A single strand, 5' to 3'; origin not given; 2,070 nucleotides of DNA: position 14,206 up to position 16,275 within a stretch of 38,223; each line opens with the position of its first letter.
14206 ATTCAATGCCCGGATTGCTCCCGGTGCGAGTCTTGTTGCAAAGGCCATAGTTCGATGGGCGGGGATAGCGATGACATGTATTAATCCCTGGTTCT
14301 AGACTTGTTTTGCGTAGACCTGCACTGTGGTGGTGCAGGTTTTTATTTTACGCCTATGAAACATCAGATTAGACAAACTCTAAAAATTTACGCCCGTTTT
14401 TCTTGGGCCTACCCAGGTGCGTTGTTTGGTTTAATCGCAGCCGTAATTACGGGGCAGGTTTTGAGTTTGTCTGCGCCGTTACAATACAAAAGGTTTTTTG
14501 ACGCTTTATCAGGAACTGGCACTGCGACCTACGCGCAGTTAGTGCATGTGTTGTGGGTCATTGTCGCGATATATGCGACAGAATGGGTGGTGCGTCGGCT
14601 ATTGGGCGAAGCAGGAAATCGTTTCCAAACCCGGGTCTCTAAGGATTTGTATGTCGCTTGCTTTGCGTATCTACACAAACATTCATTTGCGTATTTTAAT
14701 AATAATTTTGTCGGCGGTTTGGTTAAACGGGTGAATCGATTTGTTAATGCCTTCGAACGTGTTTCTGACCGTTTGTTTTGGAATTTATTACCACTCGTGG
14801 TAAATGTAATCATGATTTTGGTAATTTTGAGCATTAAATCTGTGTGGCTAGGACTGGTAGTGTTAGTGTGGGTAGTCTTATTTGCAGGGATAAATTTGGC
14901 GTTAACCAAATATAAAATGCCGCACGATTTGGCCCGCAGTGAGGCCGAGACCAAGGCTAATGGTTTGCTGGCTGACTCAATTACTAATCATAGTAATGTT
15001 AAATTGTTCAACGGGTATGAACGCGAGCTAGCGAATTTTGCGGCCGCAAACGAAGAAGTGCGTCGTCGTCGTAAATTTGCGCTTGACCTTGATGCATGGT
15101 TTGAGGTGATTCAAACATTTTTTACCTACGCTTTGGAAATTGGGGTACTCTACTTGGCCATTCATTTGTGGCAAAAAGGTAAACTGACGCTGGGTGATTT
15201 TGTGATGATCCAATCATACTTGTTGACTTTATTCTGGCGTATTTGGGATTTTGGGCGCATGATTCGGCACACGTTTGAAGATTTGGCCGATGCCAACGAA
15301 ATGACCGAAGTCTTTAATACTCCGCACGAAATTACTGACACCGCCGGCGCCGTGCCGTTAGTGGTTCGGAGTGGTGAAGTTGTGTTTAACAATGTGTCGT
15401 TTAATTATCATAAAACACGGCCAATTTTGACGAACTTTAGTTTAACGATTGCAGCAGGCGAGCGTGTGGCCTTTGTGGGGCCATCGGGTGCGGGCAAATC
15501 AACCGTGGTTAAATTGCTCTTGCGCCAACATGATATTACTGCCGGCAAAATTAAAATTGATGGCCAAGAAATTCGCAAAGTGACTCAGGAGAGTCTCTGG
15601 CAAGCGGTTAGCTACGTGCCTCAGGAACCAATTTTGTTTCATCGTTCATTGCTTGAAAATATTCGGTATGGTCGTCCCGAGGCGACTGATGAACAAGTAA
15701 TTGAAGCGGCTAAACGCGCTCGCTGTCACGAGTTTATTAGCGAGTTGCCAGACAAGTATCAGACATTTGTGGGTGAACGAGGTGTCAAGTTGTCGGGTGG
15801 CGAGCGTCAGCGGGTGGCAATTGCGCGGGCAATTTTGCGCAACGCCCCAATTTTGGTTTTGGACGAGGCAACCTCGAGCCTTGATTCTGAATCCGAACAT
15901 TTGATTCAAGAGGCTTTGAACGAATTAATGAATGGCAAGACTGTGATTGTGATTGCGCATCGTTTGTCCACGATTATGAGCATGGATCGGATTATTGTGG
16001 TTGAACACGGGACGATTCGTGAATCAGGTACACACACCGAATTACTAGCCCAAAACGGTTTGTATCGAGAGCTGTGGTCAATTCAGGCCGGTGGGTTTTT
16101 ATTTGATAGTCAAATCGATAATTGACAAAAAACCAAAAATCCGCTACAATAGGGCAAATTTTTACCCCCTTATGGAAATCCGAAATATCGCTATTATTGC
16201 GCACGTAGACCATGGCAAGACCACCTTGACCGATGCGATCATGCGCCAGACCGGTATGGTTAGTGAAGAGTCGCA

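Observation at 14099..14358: Consensus promoter, 7-Cys 40-codon micro-ORF and intrinsic terminator placed 7 nt before an ABC exporter: candidate leader-peptide attenuator or unannotated Cys-rich small protein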

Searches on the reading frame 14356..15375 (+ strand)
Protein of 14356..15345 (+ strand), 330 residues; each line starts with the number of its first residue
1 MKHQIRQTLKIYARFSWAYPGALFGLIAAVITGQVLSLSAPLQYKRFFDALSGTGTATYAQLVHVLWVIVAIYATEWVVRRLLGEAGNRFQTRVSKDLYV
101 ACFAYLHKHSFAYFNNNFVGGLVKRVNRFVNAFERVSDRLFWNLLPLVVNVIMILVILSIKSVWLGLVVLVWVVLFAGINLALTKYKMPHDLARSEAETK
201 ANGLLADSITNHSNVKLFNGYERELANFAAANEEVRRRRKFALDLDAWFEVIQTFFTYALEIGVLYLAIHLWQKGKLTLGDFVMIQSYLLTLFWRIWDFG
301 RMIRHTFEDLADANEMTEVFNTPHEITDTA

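Call 20: find_related_loci(query=A2, collection=metagenome_contigs, flank=2500)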
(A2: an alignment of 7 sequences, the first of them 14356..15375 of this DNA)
Query A2 (340 aa) in metagenome_contigs; peptide patterns used: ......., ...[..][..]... (x = any residue, [..] = any of these).
600 stretches matched a pattern (row limit reached: there are more); 60 encode a relative of the query (tblastn E <= 1e-3); 60 distinct loci.
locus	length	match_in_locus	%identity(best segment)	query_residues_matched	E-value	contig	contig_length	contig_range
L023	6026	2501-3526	51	1-340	3e-109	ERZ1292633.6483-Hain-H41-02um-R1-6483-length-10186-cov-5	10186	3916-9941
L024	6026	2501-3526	48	1-340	9e-109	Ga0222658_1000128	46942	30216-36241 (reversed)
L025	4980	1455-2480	48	1-340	5e-106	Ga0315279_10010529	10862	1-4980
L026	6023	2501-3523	51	1-340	8e-106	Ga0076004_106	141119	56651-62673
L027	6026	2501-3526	48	1-340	4e-103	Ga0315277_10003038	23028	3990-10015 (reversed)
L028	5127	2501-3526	48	1-340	2e-102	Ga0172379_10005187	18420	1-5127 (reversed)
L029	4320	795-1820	48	1-340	3e-102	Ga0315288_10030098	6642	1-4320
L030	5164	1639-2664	46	1-340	1e-100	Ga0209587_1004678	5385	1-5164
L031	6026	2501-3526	46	1-340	2e-100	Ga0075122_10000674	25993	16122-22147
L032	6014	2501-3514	48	1-340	2e-98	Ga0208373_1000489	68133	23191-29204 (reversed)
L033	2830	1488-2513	46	1-340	8e-101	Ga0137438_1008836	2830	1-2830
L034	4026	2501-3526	46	1-340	1e-98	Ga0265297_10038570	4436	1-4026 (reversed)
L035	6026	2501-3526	44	1-340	8e-98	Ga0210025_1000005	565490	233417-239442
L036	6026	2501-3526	46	1-340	6e-98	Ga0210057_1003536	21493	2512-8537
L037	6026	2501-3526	46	1-340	1e-97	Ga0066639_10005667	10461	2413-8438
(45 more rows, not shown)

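Call 57: search_solved_structures(query=window:14356-15345:+, max_evalue=1e-10, show_alignments=1)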
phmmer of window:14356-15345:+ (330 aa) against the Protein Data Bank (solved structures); distinct sequences matched with E-value up to 1e-10: 12.
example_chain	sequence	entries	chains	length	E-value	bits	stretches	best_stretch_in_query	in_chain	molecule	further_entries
4mrn_A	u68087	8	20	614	1e-20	77.6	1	2-328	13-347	ABC transporter related protein | ATM1-type heavy metal exporter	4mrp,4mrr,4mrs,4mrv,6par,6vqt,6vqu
6pao_A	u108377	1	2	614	1e-20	77.6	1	2-328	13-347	ATM1-type heavy metal exporter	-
6paq_A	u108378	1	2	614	1e-20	77.6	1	2-328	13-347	ATM1-type heavy metal exporter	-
6pam_A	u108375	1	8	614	1e-20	77.6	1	2-328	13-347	ATM1-type heavy metal exporter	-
6pan_A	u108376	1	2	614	1e-20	77.6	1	2-328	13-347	ATM1-type heavy metal exporter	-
7n58_A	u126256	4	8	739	4.1e-14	55.9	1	20-329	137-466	ABC transporter B family member 25, mitochondrial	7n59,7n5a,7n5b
23pg_A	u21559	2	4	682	3.9e-12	49.4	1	90-328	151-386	Iron-sulfur clusters transporter ABCB7, mitochondrial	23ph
23pi_A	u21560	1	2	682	3.9e-12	49.4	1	90-328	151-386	Iron-sulfur clusters transporter ABCB7, mitochondrial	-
7vgf_A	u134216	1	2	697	4.3e-12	49.3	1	90-328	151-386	Iron-sulfur clusters transporter ABCB7, mitochondrial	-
8k7c_A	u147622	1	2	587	2.6e-11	46.7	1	89-326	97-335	ATP-binding cassette sub-family B member 6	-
8k7b_A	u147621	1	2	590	2.6e-11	46.7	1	89-326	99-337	ATP-binding cassette sub-family B member 6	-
8yr3_A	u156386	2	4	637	7.3e-11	45.2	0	89-326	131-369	ATP-binding cassette sub-family B member 6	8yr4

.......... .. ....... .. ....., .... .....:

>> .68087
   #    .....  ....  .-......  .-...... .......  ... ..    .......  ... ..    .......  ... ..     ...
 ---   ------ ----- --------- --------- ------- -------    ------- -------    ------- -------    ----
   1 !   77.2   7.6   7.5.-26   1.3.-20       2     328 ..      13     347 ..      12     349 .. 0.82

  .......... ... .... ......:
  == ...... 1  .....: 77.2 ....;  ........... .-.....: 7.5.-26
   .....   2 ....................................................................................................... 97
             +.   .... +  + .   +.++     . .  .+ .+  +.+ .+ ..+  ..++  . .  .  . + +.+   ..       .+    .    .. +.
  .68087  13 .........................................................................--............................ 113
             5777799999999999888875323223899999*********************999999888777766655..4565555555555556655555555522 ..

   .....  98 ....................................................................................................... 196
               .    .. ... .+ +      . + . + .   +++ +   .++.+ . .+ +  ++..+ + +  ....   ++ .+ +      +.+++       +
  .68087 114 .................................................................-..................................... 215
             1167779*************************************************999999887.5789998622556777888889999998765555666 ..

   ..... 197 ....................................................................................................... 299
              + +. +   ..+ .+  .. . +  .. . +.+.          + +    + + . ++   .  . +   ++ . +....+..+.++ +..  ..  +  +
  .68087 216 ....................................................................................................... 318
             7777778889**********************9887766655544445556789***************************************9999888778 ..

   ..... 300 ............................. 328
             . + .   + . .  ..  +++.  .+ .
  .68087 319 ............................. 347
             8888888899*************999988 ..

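Call 77: search_solved_structures(query=A2, max_evalue=1e-8)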
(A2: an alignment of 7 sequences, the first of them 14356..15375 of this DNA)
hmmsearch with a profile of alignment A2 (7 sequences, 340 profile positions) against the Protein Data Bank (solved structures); distinct sequences matched with E-value up to 1e-8: 24.
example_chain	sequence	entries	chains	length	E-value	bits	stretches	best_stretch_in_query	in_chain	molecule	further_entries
6paq_A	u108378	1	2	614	4.8e-30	108.3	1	22-339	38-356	ATM1-type heavy metal exporter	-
4mrn_A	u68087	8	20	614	4.8e-30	108.3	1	22-339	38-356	ABC transporter related protein | ATM1-type heavy metal exporter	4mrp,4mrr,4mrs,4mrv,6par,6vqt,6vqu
6pao_A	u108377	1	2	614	4.8e-30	108.3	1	22-339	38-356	ATM1-type heavy metal exporter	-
6pam_A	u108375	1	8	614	4.8e-30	108.3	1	22-339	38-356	ATM1-type heavy metal exporter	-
6pan_A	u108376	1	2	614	4.8e-30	108.3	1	22-339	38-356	ATM1-type heavy metal exporter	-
8k7c_A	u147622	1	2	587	7.4e-23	84.7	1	20-337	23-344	ATP-binding cassette sub-family B member 6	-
8k7b_A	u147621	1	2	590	7.5e-23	84.7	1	20-337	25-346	ATP-binding cassette sub-family B member 6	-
8yr3_A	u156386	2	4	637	3.3e-22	82.5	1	20-337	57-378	ATP-binding cassette sub-family B member 6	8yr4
7ekl_A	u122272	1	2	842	5.8e-22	81.7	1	20-337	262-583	ATP-binding cassette sub-family B member 6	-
7d7n_A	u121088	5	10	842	5.8e-22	81.7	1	20-337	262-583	ATP-binding cassette sub-family B member 6, mitochondrial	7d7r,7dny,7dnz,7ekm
8fwk_B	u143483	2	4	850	6e-22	81.7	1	20-337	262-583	ATP-binding cassette sub-family B member 6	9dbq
23pi_A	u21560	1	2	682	4.4e-21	78.8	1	32-339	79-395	Iron-sulfur clusters transporter ABCB7, mitochondrial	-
23pg_A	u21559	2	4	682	4.4e-21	78.8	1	32-339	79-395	Iron-sulfur clusters transporter ABCB7, mitochondrial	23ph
7vgf_A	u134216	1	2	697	4.7e-21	78.8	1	32-339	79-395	Iron-sulfur clusters transporter ABCB7, mitochondrial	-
7pr1_A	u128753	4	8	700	2.7e-19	73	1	13-338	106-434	Putative iron-sulfur protein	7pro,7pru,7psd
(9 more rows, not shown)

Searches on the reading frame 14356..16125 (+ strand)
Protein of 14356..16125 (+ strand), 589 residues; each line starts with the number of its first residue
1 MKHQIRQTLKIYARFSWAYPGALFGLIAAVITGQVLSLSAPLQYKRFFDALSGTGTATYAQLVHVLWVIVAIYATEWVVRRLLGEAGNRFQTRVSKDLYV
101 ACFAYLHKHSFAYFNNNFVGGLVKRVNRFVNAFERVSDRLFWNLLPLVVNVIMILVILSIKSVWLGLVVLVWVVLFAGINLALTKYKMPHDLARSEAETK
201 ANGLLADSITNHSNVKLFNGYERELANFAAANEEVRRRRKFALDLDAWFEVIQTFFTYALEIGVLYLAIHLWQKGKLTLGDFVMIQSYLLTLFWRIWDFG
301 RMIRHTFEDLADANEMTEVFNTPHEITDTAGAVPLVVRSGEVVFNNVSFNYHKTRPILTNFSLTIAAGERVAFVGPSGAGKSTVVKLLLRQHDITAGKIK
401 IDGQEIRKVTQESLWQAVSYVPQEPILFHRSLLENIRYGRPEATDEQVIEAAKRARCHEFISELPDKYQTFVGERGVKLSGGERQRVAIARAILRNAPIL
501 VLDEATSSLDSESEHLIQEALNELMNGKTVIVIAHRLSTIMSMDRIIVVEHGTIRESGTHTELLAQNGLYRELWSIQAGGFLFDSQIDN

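Call 8: search_protein_families(library=pfam, proteins=[window:14356-16125:+], max_evalue=0.01)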
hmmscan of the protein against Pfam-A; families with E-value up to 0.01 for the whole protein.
window:14356-16125:+ (589 aa): 10 families
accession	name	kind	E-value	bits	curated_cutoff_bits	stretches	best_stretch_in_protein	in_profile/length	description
PF00005.33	ABC_tran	-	5.6e-34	118.1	25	1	358-507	1-137/137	ABC transporter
PF00664.28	ABC_membrane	-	4.9e-29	102.3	28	1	26-295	4-273/274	ABC transporter transmembrane region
PF02463.25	SMC_N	-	2.6e-09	37.3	40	1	398-551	110-213/220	RecF/RecN/SMC N terminal domain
PF13401.12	AAA_22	-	6.9e-05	23.6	27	1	372-526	9-109/130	AAA domain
PF13191.12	AAA_16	-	9.6e-05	23.4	32.6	1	374-532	30-166/167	AAA ATPase domain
PF03193.22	RsgA_GTPase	-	0.00015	22.1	30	1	368-405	106-143/174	RsgA GTPase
PF00004.35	AAA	-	0.00039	21.3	21.2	1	372-530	2-97/131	ATPase family associated with various cellular activities (AAA)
PF13304.12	AAA_21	-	0.00081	20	27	0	372-390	3-21/304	AAA domain, putative AbiEii toxin, Type IV TA system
PF06472.20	ABC_membrane_2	-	0.00095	19.1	24.4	1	17-262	11-258/269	ABC transporter transmembrane region 2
PF13671.12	AAA_33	-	0.0084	16.8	27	0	372-393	3-24/143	AAA domain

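Call 11: find_related_loci(query=window:14356-16125:+, collection=genome_contigs, flank=3000)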
Query window:14356-16125:+ (589 aa) in genome_contigs; peptide patterns used: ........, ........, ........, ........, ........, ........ (x = any residue, [..] = any of these).
148 stretches matched a pattern; 20 encode a relative of the query (tblastn E <= 1e-3); 20 distinct loci.
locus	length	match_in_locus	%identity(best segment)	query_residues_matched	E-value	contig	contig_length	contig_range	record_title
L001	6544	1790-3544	57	1-582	0e+0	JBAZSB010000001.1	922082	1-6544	MAG: Patescibacteria group bacterium isolate SO_2017_GW1_162 NODE_23_length_922082_cov_1.706351_OW334_2017, whole genome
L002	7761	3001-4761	58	1-584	0e+0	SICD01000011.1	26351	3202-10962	MAG: Candidatus Magasanikbacteria bacterium isolate Baikal-deep-G194 BACOMB-C8512, whole genome shotgun sequence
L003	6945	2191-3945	57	1-582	0e+0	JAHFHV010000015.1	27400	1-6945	MAG: Candidatus Magasanikiibacteriota bacterium isolate nzgw347 NODE_722_length_27401_cov_5.597251, whole genome shotgun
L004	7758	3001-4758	58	1-582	0e+0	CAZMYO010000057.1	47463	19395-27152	MAG TPA_asm: uncultured Gammaproteobacteria bacterium isolate binchicken_co203_87 genome assembly, contig: k141_3599752,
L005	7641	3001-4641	43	41-584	2e-138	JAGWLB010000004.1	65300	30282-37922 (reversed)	MAG: Patescibacteria group bacterium isolate REEB175 contig-150_337, whole genome shotgun sequence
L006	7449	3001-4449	40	105-582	1e-99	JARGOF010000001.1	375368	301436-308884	MAG: Rhizobiaceae bacterium isolate bin_ce_oilr1.030 NODE_20_length_375368_cov_7.653247, whole genome shotgun sequence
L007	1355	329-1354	47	1-340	1e-100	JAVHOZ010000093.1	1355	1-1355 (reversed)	MAG: Candidatus Magasanikbacteria bacterium isolate WB02no2_37_9 NODE_98824_length_1355_cov_5.058462, whole genome shotg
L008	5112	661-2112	40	104-582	8e-102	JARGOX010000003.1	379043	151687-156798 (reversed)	MAG: Rhizobiaceae bacterium isolate bin_ji_oxhcr1.012 NODE_18_length_379043_cov_14.794007, whole genome shotgun sequence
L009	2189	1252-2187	43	1-310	6e-77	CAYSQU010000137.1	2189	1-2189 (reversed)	MAG TPA_asm: uncultured Gammaproteobacteria bacterium isolate binchicken_co387_4 genome assembly, contig: NODE_73462_len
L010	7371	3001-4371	33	118-577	3e-71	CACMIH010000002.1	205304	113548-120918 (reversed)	MAG: uncultured Pelagibacteraceae bacterium isolate AG-891-I18 genome assembly, contig: AG-891-I18_NODE_2, whole genome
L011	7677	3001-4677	30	27-580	2e-65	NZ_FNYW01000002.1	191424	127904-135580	Alkalibacterium gilvum strain DSM 25751, whole genome shotgun sequence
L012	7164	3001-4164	30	181-573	3e-54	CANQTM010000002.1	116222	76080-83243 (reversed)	MAG: uncultured Bacilli bacterium isolate Lapin-008__bin34 genome assembly, contig: Lapin-008__NODE_173_length_116222_co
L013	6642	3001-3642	34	342-554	1e-22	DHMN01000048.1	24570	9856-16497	MAG TPA_asm: Cyanobacteria bacterium UBA4641 UBA4641_contig_2797, whole genome shotgun sequence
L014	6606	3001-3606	28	357-554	2e-17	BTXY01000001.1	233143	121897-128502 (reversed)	MAG: Candidatus Microsyncoccus archaeolyticus PMX.50 DNA, sequence1, whole genome shotgun sequence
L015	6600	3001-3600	27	358-554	3e-17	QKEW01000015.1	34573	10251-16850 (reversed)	MAG: bacterium isolate SZUA-486 scaffold_2428, whole genome shotgun sequence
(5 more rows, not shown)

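Call 23: search_solved_structures(query=window:14356-16125:+, max_evalue=1e-20)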
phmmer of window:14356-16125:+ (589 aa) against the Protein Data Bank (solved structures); distinct sequences matched with E-value up to 1e-20: 314 (the best 60 are shown).
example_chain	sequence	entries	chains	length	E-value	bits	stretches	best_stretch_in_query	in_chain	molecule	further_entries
4f4c_A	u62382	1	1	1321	1e-140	473.4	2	98-578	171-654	Multidrug resistance protein pgp-1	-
8woi_A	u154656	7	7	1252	2.7e-140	472.1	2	134-577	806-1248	ABC transporter B family member 19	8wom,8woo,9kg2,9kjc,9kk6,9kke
8gmg_A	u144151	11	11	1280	5.4e-140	471.1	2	101-579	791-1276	ATP-dependent translocase ABCB1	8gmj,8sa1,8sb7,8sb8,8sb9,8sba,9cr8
7zk4_A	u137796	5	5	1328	5.8e-140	470.9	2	18-580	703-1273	ATP-dependent translocase ABCB1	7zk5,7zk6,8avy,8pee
7zka_A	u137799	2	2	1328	6.5e-140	470.8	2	18-580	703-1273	ATP-dependent translocase ABCB1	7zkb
6qex_A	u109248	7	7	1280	7e-140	470.7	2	194-579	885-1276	Multidrug resistance protein 1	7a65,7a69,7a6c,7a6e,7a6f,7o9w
8y6h_A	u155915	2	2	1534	1e-139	470.2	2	101-579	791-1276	ATP-dependent translocase ABCB1,mNeonGreen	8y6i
8wp0_A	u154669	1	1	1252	1.6e-139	469.5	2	134-577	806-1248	ABC transporter B family member 19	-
6c0v_A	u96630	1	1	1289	2.6e-139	468.8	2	101-580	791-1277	Multidrug resistance protein 1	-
6ujr_A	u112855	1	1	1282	5e-139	467.9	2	18-580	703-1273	ATP-dependent translocase ABCB1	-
6ujp_A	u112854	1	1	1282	6.8e-139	467.4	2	20-580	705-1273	ATP-dependent translocase ABCB1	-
6fn1_A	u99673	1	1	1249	7e-139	467.4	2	60-580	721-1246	Human-mouse chimeric ABCB1 (ABCBHM)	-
6fn4_A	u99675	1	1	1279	7.7e-139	467.2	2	60-580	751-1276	Apo form of Human-mouse chimeric ABCB1 (ABCB1HM) in complex with Antigen binding fragment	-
7zk8_A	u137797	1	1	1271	8.5e-139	467.1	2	18-578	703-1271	ATP-dependent translocase ABCB1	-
6ujs_A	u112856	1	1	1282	1.1e-138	466.8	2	20-580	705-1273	ATP-dependent translocase ABCB1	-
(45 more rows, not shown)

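Call 24: search_protein_families(library=ncbifam, proteins=[window:14356-16125:+], max_evalue=1)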
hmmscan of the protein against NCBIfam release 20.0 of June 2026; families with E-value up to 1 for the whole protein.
window:14356-16125:+ (589 aa): 202 families (the best 25 are shown)
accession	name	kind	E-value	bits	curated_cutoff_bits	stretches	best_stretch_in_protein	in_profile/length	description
TIGR02204.1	MsbA_rel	hypoth_equivalog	3.7e-114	382.5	780.4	1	7-577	4-575/576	ABC transporter, permease/ATP-binding protein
TIGR02203.1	MsbA_lipidA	equivalog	8.6e-113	377.8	602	1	47-578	40-570/572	lipid A export permease/ATP-binding protein MsbA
NF010178.0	PRK13657.1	equivalog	4.6e-110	368.8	733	1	25-581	23-572/588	glucan ABC transporter ATP-binding protein/ permease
NF052233.1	CphA_assoc_ABC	equivalog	4.1e-102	342.9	880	1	90-578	257-744/766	cyanophycin metabolism-associated ABC transporter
NF045513.1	HepA_fam_ABC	equivalog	7.2e-97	325.3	725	1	15-576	45-608/610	heterocyst formation ABC transporter subunit HepA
TIGR01846.1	type_I_sec_HlyB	subfamily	2.6e-96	323.5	725.55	1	26-578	144-693/694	type I secretion system permease/ATPase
TIGR00958.1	3a01208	subfamily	9.3e-95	318.4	874.6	1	38-573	178-710/711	antigen peptide transporter 2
NF008381.0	PRK11176.1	equivalog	1.9e-90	303.9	867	1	94-579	96-581/582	lipid A ABC transporter ATP-binding protein/permease MsbA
TIGR03796.1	NHLM_micro_ABC1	equivalog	1.1e-85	288.3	853.3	1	20-573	153-708/710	NHLP family bacteriocin export ABC transporter peptidase/permease/ATPase subunit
TIGR01192.1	chvA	subfamily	7.2e-85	285.8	585.4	1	27-585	25-576/585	glucan export ABC transporter ATP-binding protein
TIGR03375.1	type_I_sec_LssB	subfamily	8.8e-83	278.8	693.1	1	115-566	240-691/696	type I secretion system permease/ATPase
TIGR03797.1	NHLM_micro_ABC2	equivalog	7.8e-81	272.5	709.4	1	23-577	138-685/686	NHLP bacteriocin export ABC transporter permease/ATPase subunit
TIGR02857.1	CydD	equivalog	1.2e-78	265.4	435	1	57-549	38-529/529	thiol reductant ABC exporter subunit CydD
NF008364.0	PRK11160.1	equivalog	7.9e-77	259.1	630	1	93-574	90-572/575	heme ABC transporter ATP-binding protein/permease CydC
NF008055.0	PRK10789.1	equivalog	2.1e-73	247.8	845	1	23-577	18-571/590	SmdA family multidrug ABC transporter permease/ATP-binding protein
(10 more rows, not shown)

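Call 65: find_encoding_contigs(protein=window:14356-16125:+, flank=1500, max_places=3)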
Protein window:14356-16125:+ (589 aa): 1 contig read that carries it; 1 place shown.
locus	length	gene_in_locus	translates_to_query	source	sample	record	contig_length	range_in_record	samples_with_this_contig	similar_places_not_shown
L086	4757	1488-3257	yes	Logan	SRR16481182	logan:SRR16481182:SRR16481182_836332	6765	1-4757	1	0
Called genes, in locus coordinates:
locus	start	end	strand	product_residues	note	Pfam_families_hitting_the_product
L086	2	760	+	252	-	?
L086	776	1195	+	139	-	PF02823:ATP-synt_DE_N, PF00401:ATP-synt_DE (weak)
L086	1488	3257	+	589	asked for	PF00664:ABC_membrane, PF00005:ABC_tran, PF02463:SMC_N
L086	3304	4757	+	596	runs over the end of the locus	PF00009:GTP_EFTU, PF01926:MMR_HSR1, PF22042:EF-G_D2, PF03144:GTP_EFTU_D2, PF00679:EFG_C, PF21018:BipA_C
